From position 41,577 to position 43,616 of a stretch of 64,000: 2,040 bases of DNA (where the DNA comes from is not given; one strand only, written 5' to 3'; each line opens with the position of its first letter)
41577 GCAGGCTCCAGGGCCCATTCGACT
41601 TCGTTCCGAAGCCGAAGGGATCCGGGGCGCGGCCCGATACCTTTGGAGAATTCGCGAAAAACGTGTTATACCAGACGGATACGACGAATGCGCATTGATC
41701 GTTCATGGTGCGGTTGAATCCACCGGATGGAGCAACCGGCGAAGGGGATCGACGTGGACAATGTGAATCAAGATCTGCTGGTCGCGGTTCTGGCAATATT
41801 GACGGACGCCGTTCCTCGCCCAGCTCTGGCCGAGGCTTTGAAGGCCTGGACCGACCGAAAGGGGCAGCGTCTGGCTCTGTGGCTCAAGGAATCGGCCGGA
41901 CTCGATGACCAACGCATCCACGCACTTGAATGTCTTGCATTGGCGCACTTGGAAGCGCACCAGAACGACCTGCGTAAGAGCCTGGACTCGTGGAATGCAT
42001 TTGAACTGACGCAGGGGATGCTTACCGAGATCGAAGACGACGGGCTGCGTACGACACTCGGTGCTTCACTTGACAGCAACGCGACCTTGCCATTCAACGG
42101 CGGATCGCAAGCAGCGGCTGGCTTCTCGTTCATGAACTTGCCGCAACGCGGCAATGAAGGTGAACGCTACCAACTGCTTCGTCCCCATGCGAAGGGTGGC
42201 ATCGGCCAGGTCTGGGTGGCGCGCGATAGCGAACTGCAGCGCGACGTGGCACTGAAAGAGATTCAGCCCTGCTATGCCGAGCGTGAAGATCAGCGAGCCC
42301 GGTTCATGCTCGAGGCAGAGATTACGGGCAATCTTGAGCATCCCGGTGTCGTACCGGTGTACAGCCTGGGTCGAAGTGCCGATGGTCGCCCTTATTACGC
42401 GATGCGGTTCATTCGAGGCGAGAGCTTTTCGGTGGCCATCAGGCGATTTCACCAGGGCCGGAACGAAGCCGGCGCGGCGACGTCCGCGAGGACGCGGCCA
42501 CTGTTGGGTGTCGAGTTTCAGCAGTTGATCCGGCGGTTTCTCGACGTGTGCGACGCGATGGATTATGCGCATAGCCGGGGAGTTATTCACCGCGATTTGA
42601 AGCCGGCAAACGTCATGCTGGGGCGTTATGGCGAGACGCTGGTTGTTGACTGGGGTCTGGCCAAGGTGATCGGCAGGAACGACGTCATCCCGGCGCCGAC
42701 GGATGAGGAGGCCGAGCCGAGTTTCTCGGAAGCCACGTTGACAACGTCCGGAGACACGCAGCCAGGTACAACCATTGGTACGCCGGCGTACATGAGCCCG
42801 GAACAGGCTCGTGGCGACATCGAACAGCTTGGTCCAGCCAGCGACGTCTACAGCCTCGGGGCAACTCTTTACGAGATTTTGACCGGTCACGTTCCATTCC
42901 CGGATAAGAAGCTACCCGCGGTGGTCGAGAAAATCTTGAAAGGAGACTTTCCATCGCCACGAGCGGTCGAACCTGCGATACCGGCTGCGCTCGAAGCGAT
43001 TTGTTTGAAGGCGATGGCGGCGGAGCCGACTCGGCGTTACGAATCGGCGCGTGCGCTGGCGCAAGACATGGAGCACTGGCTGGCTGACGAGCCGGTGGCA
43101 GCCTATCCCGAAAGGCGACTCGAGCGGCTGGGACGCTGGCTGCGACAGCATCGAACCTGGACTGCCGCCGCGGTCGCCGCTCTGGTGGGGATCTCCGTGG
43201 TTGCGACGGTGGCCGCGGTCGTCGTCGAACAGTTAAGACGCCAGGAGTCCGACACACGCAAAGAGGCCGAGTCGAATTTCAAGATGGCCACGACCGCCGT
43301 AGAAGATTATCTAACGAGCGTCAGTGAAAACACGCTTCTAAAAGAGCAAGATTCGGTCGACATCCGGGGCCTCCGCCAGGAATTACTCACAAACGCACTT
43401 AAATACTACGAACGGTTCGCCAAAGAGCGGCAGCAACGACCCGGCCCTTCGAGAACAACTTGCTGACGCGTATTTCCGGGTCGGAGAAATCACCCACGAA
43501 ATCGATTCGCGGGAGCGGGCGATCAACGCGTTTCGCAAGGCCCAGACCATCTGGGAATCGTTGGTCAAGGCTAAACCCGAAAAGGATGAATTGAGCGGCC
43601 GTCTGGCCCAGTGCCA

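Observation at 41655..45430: Near-identical 24-bp motif (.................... core) upstream of both the receptor kinase and the GG-peptide gene, at matching spacing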

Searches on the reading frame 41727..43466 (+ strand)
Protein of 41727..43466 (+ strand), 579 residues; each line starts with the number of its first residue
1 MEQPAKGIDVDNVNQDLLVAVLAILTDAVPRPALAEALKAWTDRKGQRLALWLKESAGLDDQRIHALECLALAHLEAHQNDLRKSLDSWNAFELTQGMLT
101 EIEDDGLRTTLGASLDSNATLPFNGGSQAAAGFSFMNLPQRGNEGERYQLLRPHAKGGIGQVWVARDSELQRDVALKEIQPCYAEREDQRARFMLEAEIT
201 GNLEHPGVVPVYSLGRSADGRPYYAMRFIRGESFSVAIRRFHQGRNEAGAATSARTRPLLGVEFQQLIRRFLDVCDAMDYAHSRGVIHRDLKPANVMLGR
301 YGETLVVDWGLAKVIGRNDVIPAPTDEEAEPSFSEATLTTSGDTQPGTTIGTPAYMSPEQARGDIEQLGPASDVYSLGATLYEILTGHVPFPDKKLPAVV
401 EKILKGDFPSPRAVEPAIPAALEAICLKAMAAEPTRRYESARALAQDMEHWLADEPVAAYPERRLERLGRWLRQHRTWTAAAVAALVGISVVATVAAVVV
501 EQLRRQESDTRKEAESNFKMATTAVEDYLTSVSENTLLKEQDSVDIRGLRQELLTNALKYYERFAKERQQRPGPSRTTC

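Call 8: search_protein_families(library=pfam, proteins=[window:41727-43466:+], max_evalue=0.01)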
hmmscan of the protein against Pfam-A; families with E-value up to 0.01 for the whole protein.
window:41727-43466:+ (579 aa): 4 families
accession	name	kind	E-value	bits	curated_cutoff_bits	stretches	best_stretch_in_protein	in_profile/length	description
PF00069.31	Pkinase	-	2.7e-30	106.1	31.7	1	156-444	9-258/263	Protein kinase domain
PF07714.23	PK_Tyr_Ser-Thr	-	9.8e-23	81.2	23.1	2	156-319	9-156/258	Protein tyrosine and serine/threonine kinase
PF01636.29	APH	-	6.4e-06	26.5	23.2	1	255-313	138-198/239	Phosphotransferase enzyme family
PF03109.22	ABC1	-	0.0071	16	22.9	0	265-317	169-219/244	ABC1 atypical kinase-like domain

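Call 9: search_protein_families(library=ncbifam, proteins=[window:41727-43466:+], max_evalue=0.01)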
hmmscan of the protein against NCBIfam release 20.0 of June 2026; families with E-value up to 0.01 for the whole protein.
window:41727-43466:+ (579 aa): 12 families
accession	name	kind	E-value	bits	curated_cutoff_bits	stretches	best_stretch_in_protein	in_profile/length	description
NF009651.0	PRK13184.1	equivalog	2.7e-66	224.2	839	1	146-456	2-295/932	serine/threonine-protein kinase PknD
NF033483.0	PknB_PASTA_kin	equivalog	1.3e-65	222.5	450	2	145-316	6-158/563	Stk1 family PASTA domain-containing Ser/Thr kinase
NF052427.1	StpK7MSMEG_1200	equivalog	2.6e-46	158.3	900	2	338-526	158-341/601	serine/threonine protein kinase StpK7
NF047741.1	antiphage_MADS6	equivalog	5e-37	127.7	460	2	261-456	295-465/612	methylation-associated defense system protein kinase MAD6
NF038150.1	lanthi_synth_IV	equivalog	1.4e-27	96.4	650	2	139-318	182-351/851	class IV lanthionine synthetase LanL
TIGR03903.1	TOMM_kin_cyc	equivalog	3.2e-26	91.5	705.75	1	171-449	3-245/1267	TOMM system kinase/cyclase fusion protein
NF053615.1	SerThrKinAfsKStmc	equivalog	2.8e-17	62.7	1300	2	348-394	171-216/809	protein serine/threonine kinase AfsK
NF033442.0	BREX_PglW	equivalog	2.2e-16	58.8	990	1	273-450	320-485/1391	BREX system serine/threonine kinase PglW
NF038151.1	lanthi_synth_III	equivalog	2.6e-09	36.1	575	1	160-316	234-387/833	class III lanthionine synthetase LanKC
NF043056.1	T4SS_LegK1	equivalog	3.3e-05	22.7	550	1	283-381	207-280/516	Dot/Icm T4SS effector kinase LegK1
TIGR03724.2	arch_bud32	equivalog_domain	0.0018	17.8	125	1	274-314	94-133/193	KEOPS complex kinase/ATPase Bud32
NF041525.1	HrpD5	equivalog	0.0079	15.7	300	0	462-551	107-194/314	HrpD5 family protein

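Call 12: find_homologous_proteins(query=window:41727-43466:+, max_evalue=1e-20)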
Query window:41727-43466:+ (579 aa): 7970 proteins with E <= 1e-20 among 8000 candidates; the best 120 are listed.
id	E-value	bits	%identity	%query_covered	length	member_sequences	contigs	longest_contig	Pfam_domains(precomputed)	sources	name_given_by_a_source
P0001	0.0e+0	1110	86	98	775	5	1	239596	PF07714.24,PF00069.32,PF13424.13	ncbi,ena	-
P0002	2.5e-277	939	96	76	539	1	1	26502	PF07714.24,PF00069.32,PF01636.30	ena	-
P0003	1.6e-256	871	69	97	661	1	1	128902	PF07714.24,PF00069.32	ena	-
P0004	1.4e-246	838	69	97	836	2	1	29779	PF07714.24,PF00069.32,PF13424.13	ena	-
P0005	1.2e-234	798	95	65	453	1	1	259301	PF14559.13,PF07714.24,PF00069.32,PF01636.30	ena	-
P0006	1.3e-230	785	64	97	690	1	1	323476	PF07714.24,PF00069.32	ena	-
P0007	7.5e-225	766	61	98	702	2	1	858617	PF07714.24,PF00069.32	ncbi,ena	-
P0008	1.9e-219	748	61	97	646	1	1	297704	PF07714.24,PF00069.32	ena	-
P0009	2.0e-219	748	61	97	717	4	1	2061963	PF07714.24,PF00069.32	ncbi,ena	-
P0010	1.4e-216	739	62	95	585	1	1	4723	PF07714.24,PF00069.32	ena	-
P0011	7.1e-216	736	59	97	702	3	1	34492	PF14559.13,PF07714.24,PF00069.32,PF01636.30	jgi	jgi:serine/threonine protein kinase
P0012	6.8e-215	733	60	97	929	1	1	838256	PF07714.24,PF00069.32,PF00515.35,PF13424.13,PF13181.13,PF07719.24,PF01636.30,PF13374.13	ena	-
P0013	7.3e-215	733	57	98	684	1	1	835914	PF07714.24,PF00069.32,PF01636.30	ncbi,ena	-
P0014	9.4e-213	726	63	92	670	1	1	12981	PF07714.24,PF00069.32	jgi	jgi:serine/threonine-protein kinase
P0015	2.8e-212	725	58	98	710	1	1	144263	PF07714.24,PF00069.32,PF01636.30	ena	-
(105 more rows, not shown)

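Call 13: find_encoding_contigs(protein=P0001, flank=10000, max_places=3)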
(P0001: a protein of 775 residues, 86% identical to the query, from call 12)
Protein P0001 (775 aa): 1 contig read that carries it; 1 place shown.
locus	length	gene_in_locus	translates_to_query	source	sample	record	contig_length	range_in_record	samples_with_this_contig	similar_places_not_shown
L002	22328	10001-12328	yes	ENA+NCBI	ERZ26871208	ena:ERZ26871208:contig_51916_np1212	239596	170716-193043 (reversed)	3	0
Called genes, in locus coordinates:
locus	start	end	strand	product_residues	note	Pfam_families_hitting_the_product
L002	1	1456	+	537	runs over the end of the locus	PF02321:OEP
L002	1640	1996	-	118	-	PF01022:HTH_5, PF12840:HTH_20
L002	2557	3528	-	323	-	PF11604:CusF_Ec, PF08534:Redoxin (faint), PF00578:AhpC-TSA, PF02630:SCO1-SenC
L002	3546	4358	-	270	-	PF02633:Creatininase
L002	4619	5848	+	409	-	PF02812:ELFV_dehydrog_N, PF00208:ELFV_dehydrog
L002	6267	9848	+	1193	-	PF00069:Pkinase, PF07714:PK_Tyr_Ser-Thr, PF00515:TPR_1 (faint), PF07719:TPR_2 (faint), PF13181:TPR_8 (faint), PF13374:TPR_10 (faint), PF13424:TPR_12 (faint)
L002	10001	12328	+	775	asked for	PF00069:Pkinase, PF07714:PK_Tyr_Ser-Thr, PF13424:TPR_12 (faint)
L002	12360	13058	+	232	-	PF00515:TPR_1 (faint), PF04212:MIT (faint), PF07719:TPR_2 (faint), PF13181:TPR_8 (faint), PF13424:TPR_12 (faint)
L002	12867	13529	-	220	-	-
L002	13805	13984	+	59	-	-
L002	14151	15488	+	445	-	PF25917:BSH_RND (weak), PF25973:BSH_CzcB (faint)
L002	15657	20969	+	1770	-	PF03412:Peptidase_C39, PF00664:ABC_membrane, PF00005:ABC_tran, PF02463:SMC_N (faint), PF13191:AAA_16 (faint), PF13304:AAA_21 (faint), PF00664:ABC_membrane, PF00005:ABC_tran, +2 more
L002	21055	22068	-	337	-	-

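Call 14: find_encoding_contigs(protein=P0003, flank=10000, max_places=3)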
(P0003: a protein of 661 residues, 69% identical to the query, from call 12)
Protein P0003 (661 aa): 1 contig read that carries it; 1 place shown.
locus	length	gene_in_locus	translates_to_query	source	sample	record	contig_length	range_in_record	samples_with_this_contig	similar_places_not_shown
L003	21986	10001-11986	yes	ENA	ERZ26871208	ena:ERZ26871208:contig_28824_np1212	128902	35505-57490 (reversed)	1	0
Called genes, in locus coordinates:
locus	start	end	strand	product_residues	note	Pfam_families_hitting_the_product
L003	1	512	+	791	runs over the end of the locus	PF04151:PPC (faint)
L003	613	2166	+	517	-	PF07635:PSCyt1, PF23381:Beta-prop_IFT122_1st, PF25047:Beta-prop_TEP1_2nd, PF25175:Beta-prop_WDR5, PF24105:Beta-prop_CAF1B_HIR1, PF25391:WD40_Gbeta, PF23393:Beta-prop_WDR90_POC16_2nd, PF23409:Beta-prop_EML, +51 more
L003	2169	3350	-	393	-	PF07394:DUF1501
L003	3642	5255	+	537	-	PF02321:OEP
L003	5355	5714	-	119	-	PF12840:HTH_20, PF01022:HTH_5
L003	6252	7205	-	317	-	PF11604:CusF_Ec, PF00578:AhpC-TSA, PF02630:SCO1-SenC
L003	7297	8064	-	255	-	PF02633:Creatininase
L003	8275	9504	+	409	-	PF02812:ELFV_dehydrog_N, PF00208:ELFV_dehydrog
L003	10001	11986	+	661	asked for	PF00069:Pkinase, PF07714:PK_Tyr_Ser-Thr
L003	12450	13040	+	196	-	-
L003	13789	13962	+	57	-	-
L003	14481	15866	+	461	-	-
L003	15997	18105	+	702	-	PF03412:Peptidase_C39, PF00664:ABC_membrane, PF00005:ABC_tran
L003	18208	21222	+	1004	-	PF00664:ABC_membrane, PF00005:ABC_tran, PF02463:SMC_N (faint), PF13304:AAA_21 (faint)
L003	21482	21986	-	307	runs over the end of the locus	-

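Call 15: find_encoding_contigs(protein=P0004, flank=10000, max_places=3)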
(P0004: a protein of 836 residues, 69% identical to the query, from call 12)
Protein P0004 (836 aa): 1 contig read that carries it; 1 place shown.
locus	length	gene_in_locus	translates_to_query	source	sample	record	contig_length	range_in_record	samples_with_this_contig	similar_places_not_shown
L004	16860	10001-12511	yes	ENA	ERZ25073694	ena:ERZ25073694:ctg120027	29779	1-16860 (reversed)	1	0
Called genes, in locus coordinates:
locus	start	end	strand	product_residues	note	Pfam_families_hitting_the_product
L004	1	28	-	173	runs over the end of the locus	-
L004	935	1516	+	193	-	PF04542:Sigma70_r2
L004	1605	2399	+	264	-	PF00069:Pkinase, PF07714:PK_Tyr_Ser-Thr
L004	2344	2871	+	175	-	PF00069:Pkinase, PF07714:PK_Tyr_Ser-Thr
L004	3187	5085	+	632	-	-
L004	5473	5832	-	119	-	PF12840:HTH_20, PF01022:HTH_5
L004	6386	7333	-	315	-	PF11604:CusF_Ec, PF00578:AhpC-TSA, PF08534:Redoxin (weak), PF02630:SCO1-SenC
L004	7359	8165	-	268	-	PF02633:Creatininase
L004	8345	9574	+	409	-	PF02812:ELFV_dehydrog_N, PF00208:ELFV_dehydrog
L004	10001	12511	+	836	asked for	PF13424:TPR_12 (faint), PF00069:Pkinase, PF07714:PK_Tyr_Ser-Thr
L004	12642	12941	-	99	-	-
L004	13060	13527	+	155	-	-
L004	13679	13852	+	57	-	-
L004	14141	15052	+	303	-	-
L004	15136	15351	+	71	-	-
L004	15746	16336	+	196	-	-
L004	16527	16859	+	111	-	?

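Call 24: find_encoding_contigs(protein=P0006, flank=10000, max_places=2)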
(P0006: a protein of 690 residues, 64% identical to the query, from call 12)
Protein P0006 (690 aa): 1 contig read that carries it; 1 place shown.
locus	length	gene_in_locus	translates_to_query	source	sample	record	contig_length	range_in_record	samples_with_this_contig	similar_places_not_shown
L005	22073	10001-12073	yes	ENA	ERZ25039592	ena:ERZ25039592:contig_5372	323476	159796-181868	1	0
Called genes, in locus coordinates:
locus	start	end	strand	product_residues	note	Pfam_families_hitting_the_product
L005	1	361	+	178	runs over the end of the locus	-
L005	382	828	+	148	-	PF05569:Peptidase_M56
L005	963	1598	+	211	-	PF13620:CarboxypepD_reg (faint)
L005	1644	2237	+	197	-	-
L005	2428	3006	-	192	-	PF08281:Sigma70_r4_2, PF12680:SnoaL_2 (faint)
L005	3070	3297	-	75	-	PF04542:Sigma70_r2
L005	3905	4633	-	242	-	PF00890:FAD_binding_2 (weak), PF01266:DAO (weak), PF03486:HI0933_like (weak), PF12831:FAD_oxidored, PF13450:NAD_binding_8, PF01593:Amino_oxidase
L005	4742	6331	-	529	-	PF20254:DMFA2_C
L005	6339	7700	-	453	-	PF07394:DUF1501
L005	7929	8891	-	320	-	-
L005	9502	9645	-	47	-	-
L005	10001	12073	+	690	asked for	PF00069:Pkinase, PF07714:PK_Tyr_Ser-Thr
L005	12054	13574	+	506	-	PF00515:TPR_1 (faint), PF07719:TPR_2 (faint), PF13174:TPR_6 (faint), PF13181:TPR_8 (faint), PF13432:TPR_16 (faint), PF13374:TPR_10 (faint), PF13424:TPR_12 (faint)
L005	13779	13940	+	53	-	-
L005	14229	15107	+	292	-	-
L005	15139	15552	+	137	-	-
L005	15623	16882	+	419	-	PF03412:Peptidase_C39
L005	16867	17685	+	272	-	PF00005:ABC_tran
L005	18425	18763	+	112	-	-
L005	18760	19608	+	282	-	-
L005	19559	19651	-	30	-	-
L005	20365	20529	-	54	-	-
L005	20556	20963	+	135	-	PF00005:ABC_tran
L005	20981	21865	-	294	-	PF19077:Big_13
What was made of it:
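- Tried and rejected: The ArsR gene upstream is not linked in L005 (call 24).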

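Call 25: find_encoding_contigs(protein=P0007, flank=10000, max_places=2)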
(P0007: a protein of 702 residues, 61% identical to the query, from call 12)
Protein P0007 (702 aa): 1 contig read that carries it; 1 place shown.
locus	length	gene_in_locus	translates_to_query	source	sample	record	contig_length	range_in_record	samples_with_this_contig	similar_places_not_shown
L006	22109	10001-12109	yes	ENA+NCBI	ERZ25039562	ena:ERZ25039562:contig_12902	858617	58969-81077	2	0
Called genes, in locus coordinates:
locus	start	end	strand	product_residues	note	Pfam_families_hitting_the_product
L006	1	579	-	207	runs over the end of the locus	PF07394:DUF1501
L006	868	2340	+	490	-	PF02321:OEP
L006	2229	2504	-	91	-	-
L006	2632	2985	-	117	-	PF01022:HTH_5, PF12840:HTH_20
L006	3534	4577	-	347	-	PF11604:CusF_Ec, PF00578:AhpC-TSA, PF02630:SCO1-SenC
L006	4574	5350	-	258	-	PF02633:Creatininase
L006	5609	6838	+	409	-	PF02812:ELFV_dehydrog_N, PF00208:ELFV_dehydrog, PF02826:2-Hacid_dh_C (faint)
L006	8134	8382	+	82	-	-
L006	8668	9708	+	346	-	-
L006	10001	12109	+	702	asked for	PF00069:Pkinase, PF07714:PK_Tyr_Ser-Thr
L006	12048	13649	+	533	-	PF00515:TPR_1 (faint), PF07719:TPR_2 (faint), PF13181:TPR_8 (faint), PF13374:TPR_10 (faint), PF13424:TPR_12 (faint), PF13428:TPR_14 (faint), PF25058:ARM_TT21 (faint)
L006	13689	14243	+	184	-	-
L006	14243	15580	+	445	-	-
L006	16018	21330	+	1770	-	PF03412:Peptidase_C39, PF00664:ABC_membrane, PF00005:ABC_tran, PF02463:SMC_N (faint), PF13191:AAA_16 (faint), PF13304:AAA_21 (faint), PF00664:ABC_membrane, PF00005:ABC_tran, +2 more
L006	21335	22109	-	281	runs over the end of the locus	-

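Call 26: find_encoding_contigs(protein=P0009, flank=10000, max_places=2)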
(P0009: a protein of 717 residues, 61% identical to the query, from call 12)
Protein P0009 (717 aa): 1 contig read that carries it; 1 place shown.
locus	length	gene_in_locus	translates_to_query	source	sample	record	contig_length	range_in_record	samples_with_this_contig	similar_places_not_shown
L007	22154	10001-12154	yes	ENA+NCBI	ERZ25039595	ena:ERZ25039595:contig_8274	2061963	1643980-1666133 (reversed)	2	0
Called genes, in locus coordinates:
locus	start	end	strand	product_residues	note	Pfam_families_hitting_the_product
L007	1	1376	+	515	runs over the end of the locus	PF24817:WD40_WDHD1_1st, PF23381:Beta-prop_IFT122_1st, PF24805:EIF3I, PF24814:WD40_Prp19, PF25047:Beta-prop_TEP1_2nd, PF25175:Beta-prop_WDR5, PF25391:WD40_Gbeta, PF24105:Beta-prop_CAF1B_HIR1, +53 more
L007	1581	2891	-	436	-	PF07394:DUF1501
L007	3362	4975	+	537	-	PF02321:OEP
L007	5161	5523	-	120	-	PF12840:HTH_20, PF01022:HTH_5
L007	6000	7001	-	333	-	PF11604:CusF_Ec, PF00578:AhpC-TSA, PF08534:Redoxin, PF02630:SCO1-SenC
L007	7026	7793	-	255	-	PF02633:Creatininase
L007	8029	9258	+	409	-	PF02812:ELFV_dehydrog_N, PF00208:ELFV_dehydrog, PF02826:2-Hacid_dh_C (weak)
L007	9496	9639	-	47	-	-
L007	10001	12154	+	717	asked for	PF00069:Pkinase, PF07714:PK_Tyr_Ser-Thr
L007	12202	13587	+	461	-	PF00515:TPR_1 (faint), PF07719:TPR_2 (faint), PF13181:TPR_8 (faint), PF13374:TPR_10 (faint), PF13414:TPR_11 (faint), PF13424:TPR_12 (faint), PF13428:TPR_14 (faint), PF13432:TPR_16 (faint)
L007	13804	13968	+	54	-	-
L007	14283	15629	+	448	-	PF25973:BSH_CzcB (faint)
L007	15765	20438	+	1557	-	PF03412:Peptidase_C39, PF00664:ABC_membrane, PF00005:ABC_tran, PF00664:ABC_membrane (weak)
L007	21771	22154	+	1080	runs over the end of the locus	PF16656:Pur_ac_phosph_N (weak), PF00047:ig (faint), PF07679:I-set (weak), PF13895:Ig_2 (faint), PF13927:Ig_3 (weak), PF22971:Ig_VEGFR-1-like_5th (faint), PF13927:Ig_3 (weak), PF00404:Dockerin_1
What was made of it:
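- On LytTR/ComE-box type pheromone-responsive element: No response regulator is in the conserved module (calls 8, 13-15, 24-26).
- No sigma gene is conserved in the module (calls 13-15, 24-26); one appears nearby only in L004 and L005.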

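Call 60: search_protein_families(library=pfam, proteins=[L002:21055-22068:-], max_evalue=0.1)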
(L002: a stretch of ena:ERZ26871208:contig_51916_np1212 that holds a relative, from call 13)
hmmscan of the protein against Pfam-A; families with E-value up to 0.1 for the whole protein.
L002:21055-22068:- (337 aa): 2 families
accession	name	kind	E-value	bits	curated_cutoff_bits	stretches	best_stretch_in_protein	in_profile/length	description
PF17936.7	Big_6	-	0.00014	22.5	27.6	1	246-305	17-75/83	Bacterial Ig domain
PF19077.6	Big_13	-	0.015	16.2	27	1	239-307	24-94/102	Bacterial Ig-like domain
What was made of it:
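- No regulator gene is part of the conserved module (calls 13-15, 24-26, 60).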

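Call 73: search_protein_families(library=pfam, proteins=[L002:6309-6680:+], max_evalue=10)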
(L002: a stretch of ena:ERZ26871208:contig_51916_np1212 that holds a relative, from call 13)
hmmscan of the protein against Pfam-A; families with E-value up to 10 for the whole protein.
L002:6309-6680:+ (124 aa): 4 families
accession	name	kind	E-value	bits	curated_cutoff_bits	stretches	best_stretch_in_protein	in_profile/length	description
PF17940.6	TetR_C_31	-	0.0034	18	27.4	1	5-57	20-73/107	Tetracyclin repressor-like, C-terminal domain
PF23197.1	IG_AIR9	-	0.18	12.1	27.5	1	12-52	4-44/87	AIR9 A9 domain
PF15943.11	YdaS_toxin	-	0.2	11.9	30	1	23-66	12-51/65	Bacterial toxin YdaS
PF00598.24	Flu_M1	-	0.24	11.3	23.4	1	9-83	7-83/157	Influenza Matrix protein (M1)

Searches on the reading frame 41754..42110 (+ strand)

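Call 73: search_protein_families(library=pfam, proteins=[window:41754-42110:+], max_evalue=10)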
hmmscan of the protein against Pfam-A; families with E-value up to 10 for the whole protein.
window:41754-42110:+ (119 aa): 2 families
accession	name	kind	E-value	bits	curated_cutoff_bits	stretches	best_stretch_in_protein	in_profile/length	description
PF17940.6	TetR_C_31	-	0.01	16.4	27.4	1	5-58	20-74/107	Tetracyclin repressor-like, C-terminal domain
PF19916.4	VMAP-M0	-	0.15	13.1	25.9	1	10-42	64-95/104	vWA-MoxR associated protein middle region 0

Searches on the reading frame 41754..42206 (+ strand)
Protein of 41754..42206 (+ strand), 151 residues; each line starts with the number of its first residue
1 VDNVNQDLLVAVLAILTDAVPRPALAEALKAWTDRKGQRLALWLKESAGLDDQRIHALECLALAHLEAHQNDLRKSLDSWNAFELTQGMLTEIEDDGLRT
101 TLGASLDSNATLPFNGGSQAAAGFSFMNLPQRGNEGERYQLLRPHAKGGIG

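Call 55: predict_structure(alignment_id=A3)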
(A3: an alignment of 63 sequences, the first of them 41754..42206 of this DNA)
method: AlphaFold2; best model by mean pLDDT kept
length: 151 residues; sequences in the alignment: 63
mean_pLDDT: 76.0   pTM: 0.61
mean pLDDT of the five models: 76.0, 70.7, 70.4, 70.0, 69.8
residues with pLDDT >= 90: 54; 70-90: 52; 50-70: 17; < 50: 28
segments of 3 or more residues with pLDDT < 50: 111-138
pLDDT, mean of each block of 10 residues (from residue 1): 86 92 90 85 91 95 94 91 86 80 71 40 39 44 57 57
secondary structure, 60 per line:
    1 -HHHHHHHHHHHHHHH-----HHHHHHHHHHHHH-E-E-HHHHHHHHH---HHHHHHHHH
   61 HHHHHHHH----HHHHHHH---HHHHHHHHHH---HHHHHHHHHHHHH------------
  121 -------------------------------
elements in order: H2-16 H22-34 H40-48 H52-68 H73-79 H83-92 H96-108
